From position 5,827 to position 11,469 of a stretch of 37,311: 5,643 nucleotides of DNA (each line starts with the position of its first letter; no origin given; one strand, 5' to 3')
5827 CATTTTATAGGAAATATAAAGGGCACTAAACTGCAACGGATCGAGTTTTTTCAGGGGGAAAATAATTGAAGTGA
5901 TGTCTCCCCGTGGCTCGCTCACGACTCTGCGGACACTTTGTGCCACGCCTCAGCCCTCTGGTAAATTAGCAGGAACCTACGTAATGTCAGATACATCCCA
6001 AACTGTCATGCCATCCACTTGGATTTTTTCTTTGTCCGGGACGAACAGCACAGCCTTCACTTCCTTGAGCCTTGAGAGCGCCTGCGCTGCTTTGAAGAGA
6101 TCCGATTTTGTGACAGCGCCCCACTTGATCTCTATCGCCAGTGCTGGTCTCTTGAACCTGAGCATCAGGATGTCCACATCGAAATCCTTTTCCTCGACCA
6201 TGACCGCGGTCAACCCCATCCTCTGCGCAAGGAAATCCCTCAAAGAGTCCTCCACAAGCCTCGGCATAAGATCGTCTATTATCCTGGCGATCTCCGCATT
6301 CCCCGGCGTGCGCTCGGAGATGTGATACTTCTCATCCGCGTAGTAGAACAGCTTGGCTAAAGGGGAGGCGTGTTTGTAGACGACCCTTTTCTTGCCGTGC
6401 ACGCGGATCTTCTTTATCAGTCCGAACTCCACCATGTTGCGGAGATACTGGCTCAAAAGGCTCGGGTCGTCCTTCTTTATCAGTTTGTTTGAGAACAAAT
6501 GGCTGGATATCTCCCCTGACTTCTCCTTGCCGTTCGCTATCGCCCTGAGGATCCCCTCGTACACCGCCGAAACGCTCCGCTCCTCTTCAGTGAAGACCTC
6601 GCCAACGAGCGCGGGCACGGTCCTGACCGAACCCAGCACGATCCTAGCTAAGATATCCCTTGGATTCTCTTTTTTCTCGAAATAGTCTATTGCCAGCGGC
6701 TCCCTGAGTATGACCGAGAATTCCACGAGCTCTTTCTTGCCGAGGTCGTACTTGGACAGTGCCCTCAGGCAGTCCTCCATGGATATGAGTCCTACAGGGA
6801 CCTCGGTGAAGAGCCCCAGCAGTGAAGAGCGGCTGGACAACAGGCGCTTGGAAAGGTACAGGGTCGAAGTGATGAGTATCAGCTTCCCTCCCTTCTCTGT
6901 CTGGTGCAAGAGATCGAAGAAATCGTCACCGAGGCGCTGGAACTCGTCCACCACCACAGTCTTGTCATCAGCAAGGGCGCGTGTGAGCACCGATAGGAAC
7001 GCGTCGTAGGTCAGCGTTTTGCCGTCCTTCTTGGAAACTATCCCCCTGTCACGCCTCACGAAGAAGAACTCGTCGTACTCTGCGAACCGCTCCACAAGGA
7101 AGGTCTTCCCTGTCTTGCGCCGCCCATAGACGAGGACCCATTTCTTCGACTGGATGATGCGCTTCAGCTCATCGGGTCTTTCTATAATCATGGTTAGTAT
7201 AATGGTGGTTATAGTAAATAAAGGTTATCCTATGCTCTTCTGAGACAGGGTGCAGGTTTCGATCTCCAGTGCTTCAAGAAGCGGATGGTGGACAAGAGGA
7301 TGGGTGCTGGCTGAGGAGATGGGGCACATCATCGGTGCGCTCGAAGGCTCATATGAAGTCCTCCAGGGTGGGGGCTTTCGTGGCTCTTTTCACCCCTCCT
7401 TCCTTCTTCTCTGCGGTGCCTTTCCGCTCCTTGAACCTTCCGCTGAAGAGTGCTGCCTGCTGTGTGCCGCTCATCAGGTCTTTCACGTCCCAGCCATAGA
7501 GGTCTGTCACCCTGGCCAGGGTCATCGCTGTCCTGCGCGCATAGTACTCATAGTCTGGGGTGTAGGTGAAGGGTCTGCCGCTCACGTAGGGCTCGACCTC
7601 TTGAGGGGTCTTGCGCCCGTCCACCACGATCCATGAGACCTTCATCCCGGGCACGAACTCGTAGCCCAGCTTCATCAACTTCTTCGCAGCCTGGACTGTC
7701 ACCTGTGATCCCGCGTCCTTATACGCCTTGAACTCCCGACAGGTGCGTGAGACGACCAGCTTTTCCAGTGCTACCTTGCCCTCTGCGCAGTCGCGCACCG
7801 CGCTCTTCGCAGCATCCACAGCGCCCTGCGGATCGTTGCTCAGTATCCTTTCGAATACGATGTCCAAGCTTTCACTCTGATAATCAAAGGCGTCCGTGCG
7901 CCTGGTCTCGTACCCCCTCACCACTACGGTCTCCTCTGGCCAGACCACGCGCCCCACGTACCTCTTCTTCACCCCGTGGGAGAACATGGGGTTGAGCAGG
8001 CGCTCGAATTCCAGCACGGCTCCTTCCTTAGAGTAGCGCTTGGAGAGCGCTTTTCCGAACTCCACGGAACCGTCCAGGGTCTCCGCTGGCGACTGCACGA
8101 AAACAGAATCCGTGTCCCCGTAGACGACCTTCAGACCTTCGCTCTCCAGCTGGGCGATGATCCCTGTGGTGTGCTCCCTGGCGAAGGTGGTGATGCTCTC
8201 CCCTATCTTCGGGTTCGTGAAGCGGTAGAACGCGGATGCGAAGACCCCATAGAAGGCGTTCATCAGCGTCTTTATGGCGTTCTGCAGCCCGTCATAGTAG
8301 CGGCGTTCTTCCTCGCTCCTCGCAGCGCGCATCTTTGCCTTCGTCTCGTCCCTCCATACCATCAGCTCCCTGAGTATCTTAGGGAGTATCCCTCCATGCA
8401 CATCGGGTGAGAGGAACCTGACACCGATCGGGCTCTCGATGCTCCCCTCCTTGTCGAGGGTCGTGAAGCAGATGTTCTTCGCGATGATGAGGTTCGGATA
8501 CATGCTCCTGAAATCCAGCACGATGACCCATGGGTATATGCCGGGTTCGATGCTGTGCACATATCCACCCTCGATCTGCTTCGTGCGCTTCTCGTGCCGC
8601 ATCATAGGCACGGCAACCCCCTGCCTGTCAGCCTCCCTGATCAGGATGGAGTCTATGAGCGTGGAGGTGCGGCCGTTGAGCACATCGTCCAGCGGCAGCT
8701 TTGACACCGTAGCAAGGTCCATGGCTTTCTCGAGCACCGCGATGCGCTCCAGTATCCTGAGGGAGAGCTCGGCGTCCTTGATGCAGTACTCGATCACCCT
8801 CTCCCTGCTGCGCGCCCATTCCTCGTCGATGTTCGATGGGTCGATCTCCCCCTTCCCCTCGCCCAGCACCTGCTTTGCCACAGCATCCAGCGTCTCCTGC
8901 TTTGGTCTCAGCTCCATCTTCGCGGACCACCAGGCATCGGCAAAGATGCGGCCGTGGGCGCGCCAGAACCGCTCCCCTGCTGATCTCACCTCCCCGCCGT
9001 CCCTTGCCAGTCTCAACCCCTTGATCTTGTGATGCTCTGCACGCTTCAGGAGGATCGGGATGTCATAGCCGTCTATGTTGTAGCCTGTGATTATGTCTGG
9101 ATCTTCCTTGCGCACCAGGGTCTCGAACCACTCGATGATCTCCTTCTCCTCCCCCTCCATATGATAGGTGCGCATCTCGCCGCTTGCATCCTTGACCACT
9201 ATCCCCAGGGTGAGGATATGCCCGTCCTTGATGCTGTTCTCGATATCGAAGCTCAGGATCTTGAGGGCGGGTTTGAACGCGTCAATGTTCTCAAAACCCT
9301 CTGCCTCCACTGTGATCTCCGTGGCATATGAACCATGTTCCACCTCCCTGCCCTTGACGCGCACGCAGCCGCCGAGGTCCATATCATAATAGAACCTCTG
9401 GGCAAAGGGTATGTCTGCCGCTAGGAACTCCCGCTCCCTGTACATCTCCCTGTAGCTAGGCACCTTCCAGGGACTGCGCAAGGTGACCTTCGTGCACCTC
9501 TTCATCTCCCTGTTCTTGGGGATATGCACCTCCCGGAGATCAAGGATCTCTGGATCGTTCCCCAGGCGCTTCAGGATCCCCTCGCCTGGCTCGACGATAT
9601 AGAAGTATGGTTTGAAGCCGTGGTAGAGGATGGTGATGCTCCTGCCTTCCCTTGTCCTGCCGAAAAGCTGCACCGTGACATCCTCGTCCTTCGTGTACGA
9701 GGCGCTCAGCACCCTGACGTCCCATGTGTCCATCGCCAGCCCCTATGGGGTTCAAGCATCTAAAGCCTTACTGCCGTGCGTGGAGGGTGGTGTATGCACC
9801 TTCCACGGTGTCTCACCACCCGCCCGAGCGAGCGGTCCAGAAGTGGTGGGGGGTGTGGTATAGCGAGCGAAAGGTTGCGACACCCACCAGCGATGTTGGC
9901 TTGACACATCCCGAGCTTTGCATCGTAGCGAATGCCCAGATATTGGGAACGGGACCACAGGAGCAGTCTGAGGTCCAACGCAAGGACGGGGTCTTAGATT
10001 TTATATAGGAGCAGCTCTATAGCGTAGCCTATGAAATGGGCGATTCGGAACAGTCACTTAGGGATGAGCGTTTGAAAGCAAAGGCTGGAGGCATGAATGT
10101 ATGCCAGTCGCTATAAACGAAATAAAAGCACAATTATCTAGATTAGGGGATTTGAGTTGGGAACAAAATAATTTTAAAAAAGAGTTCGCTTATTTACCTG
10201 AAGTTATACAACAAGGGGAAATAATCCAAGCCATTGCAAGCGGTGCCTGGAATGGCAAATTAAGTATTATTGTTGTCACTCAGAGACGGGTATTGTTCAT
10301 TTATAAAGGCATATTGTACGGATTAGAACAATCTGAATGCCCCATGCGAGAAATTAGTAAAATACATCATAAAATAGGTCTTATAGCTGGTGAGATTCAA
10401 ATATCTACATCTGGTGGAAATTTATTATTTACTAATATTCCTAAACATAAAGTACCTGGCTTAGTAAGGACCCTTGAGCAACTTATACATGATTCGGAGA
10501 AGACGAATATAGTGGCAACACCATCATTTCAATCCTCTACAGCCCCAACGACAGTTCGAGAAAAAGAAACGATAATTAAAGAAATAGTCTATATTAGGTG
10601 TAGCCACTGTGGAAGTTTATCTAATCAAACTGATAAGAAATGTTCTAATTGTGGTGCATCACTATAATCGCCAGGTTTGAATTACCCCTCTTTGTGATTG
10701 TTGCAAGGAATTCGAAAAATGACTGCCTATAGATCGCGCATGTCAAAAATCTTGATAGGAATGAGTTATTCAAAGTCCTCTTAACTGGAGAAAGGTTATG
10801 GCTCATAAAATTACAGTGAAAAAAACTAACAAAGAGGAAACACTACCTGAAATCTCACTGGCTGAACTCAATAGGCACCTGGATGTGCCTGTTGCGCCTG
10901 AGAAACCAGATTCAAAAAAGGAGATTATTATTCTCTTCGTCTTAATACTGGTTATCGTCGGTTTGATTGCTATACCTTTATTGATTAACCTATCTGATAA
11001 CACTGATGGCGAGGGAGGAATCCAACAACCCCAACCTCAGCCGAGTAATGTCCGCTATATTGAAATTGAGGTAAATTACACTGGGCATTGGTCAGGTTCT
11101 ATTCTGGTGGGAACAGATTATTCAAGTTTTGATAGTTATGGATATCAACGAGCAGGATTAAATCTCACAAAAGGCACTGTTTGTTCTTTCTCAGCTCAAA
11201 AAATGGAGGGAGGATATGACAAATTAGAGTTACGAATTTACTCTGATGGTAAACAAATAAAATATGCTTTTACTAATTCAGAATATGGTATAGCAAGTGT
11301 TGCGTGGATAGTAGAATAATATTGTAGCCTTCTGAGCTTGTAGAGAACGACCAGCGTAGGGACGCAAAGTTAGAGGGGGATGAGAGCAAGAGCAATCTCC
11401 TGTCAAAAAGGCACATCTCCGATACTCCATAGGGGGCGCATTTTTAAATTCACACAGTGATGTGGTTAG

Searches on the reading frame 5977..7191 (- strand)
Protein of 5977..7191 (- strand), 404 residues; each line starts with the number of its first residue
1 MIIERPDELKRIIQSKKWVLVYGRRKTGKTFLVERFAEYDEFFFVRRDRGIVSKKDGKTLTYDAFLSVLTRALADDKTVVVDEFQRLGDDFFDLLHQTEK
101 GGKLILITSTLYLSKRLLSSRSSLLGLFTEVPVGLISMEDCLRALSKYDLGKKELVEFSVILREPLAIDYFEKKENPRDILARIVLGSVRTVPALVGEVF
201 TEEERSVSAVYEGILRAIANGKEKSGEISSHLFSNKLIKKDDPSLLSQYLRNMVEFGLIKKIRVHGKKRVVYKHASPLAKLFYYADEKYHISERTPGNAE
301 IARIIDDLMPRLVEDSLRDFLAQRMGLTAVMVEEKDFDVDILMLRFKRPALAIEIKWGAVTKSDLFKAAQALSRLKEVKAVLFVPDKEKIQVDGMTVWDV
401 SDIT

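Call 5: search_protein_families(library=pfam, proteins=[window:5977-7191:-], max_evalue=0.01)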
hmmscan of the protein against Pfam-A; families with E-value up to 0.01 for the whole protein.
window:5977-7191:- (404 aa): 4 families
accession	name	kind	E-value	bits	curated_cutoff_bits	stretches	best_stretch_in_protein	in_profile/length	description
PF13173.12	AAA_14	-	4.4e-06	27.2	27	1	16-117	2-106/129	AAA domain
PF13401.12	AAA_22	-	1.8e-05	25.5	27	0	17-113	6-126/130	AAA domain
PF13479.12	AAA_24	-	7.5e-05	23.1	27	1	16-97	2-86/195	AAA domain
PF13191.12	AAA_16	-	0.0043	18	32.6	0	17-73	25-78/167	AAA ATPase domain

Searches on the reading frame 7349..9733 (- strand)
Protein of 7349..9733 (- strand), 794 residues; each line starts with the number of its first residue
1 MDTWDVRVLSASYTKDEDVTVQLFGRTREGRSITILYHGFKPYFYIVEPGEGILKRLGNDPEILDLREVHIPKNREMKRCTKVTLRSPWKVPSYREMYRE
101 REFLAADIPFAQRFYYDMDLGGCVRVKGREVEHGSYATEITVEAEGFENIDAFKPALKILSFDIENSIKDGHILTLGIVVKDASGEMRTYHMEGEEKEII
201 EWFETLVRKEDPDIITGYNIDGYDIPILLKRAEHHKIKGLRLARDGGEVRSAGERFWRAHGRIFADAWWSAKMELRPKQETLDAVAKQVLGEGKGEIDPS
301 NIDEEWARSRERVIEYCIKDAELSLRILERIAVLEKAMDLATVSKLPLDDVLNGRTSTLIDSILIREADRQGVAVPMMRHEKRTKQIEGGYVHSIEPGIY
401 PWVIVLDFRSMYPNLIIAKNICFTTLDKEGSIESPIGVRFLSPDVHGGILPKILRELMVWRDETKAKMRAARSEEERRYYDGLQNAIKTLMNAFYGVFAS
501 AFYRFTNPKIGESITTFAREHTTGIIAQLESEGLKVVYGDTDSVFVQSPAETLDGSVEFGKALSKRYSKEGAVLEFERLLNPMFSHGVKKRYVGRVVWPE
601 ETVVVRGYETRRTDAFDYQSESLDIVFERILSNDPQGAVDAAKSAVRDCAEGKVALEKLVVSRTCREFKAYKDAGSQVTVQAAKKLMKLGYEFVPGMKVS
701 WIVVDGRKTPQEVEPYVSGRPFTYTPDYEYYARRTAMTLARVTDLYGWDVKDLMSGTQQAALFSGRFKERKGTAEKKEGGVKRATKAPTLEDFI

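Call 5: search_protein_families(library=pfam, proteins=[window:7349-9733:-], max_evalue=0.01)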
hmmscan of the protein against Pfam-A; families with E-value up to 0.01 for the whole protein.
window:7349-9733:- (794 aa): 5 families
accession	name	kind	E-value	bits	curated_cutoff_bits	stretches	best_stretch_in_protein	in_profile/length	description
PF00136.26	DNA_pol_B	-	6.5e-54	183.8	23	1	347-738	2-445/453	DNA polymerase family B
PF03104.25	DNA_pol_B_exo1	-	1.2e-16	61.3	23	1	194-283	141-240/242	DNA polymerase family B, exonuclease domain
PF10108.15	DNA_pol_B_exo2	-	2.6e-07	31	24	1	192-339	33-181/213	Predicted 3'-5' exonuclease related to the exonuclease domain of PolB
PF13482.12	RNase_H_2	-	0.00039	20.8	22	1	162-238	3-84/165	RNase_H superfamily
PF20286.3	divDNApol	-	0.003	16.3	25.7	1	423-523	78-181/705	Divergent Family B DNA polymerase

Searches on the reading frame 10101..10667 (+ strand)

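Call 5: search_protein_families(library=pfam, proteins=[window:10101-10667:+], max_evalue=0.01)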
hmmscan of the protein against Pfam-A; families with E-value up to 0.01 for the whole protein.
window:10101-10667:+ (188 aa): 5 families
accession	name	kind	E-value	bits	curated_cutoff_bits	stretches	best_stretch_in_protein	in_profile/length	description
PF14470.12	bPH_3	-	2.7e-12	47.4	23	1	38-125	3-93/95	Bacterial PH domain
PF13248.11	Zn_ribbon_3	-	9.4e-05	22.2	27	1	164-186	2-24/26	zinc-ribbon domain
PF13240.11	Zn_Ribbon_1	-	0.0013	18.9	25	1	167-188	2-23/23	zinc-ribbon domain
PF23458.2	DUF7130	-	0.0042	17.4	35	1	146-186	35-78/89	Domain of unknown function (DUF7130)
PF12773.13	DZR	-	0.0059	17.2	27.3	1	166-185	26-45/45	Double zinc ribbon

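Call 72: search_protein_families(library=phrogs, proteins=[window:10101-10667:+], max_evalue=0.01)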
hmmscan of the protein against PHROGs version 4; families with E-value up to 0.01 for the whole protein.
window:10101-10667:+ (188 aa): 1 family
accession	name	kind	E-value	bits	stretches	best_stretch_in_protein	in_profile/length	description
phrog_2700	-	unknown function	2.6e-26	93.9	1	19-162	159-304/331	-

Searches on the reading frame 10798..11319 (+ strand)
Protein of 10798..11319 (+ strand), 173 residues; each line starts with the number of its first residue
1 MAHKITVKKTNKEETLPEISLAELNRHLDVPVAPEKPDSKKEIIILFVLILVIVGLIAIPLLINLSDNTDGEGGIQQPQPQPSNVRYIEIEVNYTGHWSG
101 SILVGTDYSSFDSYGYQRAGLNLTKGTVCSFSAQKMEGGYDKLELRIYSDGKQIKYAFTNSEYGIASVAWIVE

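Call 5: search_protein_families(library=pfam, proteins=[window:10798-11319:+], max_evalue=0.01)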
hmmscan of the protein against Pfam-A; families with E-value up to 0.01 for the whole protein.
window:10798-11319:+ (173 aa): 0 families

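Call 72: search_protein_families(library=phrogs, proteins=[window:10798-11319:+], max_evalue=0.01)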
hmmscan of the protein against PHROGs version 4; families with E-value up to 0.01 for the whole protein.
window:10798-11319:+ (173 aa): 1 family
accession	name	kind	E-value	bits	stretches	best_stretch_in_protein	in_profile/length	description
phrog_30457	-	unknown function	0.0043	18.1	1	42-70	2-30/60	-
